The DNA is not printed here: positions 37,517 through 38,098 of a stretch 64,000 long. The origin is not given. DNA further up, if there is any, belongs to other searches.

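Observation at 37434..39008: Low-GC two-gene islet (XRE repressor plus unknown 216-aa ORF) bracketed by a duplicated pair of terminators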

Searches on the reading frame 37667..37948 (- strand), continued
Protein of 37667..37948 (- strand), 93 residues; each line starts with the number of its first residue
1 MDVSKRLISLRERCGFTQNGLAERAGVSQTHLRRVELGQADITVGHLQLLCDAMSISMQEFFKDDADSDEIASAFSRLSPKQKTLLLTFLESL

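Call 89: search_protein_families(library=pfam, proteins=[L123:2445-3383:+, L123:3458-3868:+, L123:5287-5991:-, L123:6430-6906:-, L123:6993-8387:+, L123:8885-9235:-, L123:9417-9767:-, L123:4-1758:+, L123:1772-2032:+, L099:6193-6924:+], max_evalue=0.001)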
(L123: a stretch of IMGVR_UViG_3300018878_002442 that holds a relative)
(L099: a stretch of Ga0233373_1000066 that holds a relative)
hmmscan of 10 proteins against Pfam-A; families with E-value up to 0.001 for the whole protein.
L123:2445-3383:+ (312 aa): 4 families
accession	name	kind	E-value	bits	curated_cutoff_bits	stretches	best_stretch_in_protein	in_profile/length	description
PF00589.27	Phage_integrase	-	1.6e-28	100.1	27.1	1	123-284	8-168/172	Phage integrase family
PF13102.12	Phage_int_SAM_5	-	1.2e-06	29.2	22.3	1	14-102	2-90/98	Phage integrase SAM-like domain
PF13495.12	Phage_int_SAM_4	-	0.00024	21.9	27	0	19-79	3-60/85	Phage integrase, N-terminal SAM-like domain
PF02899.23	Phage_int_SAM_1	-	0.00041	21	22.3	0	19-87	2-75/83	Phage integrase, N-terminal SAM-like domain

L123:3458-3868:+ (136 aa): 0 families

L123:5287-5991:- (234 aa): 1 family
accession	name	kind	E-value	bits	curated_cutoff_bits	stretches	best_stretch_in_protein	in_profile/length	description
PF00239.26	Resolvase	-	1.2e-20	74.5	23.3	1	2-98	1-105/145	Resolvase, N terminal domain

L123:6430-6906:- (158 aa): 0 families

L123:6993-8387:+ (464 aa): 0 families

L123:8885-9235:- (116 aa): 0 families

L123:9417-9767:- (116 aa): 0 families

L123:4-1758:+ (584 aa): 0 families

L123:1772-2032:+ (86 aa): 0 families

L099:6193-6924:+ (243 aa): 1 family
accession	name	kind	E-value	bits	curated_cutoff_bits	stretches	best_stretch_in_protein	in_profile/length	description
PF08238.18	Sel1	-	4.6e-11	43.2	30.7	1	117-150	3-36/36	Sel1 repeat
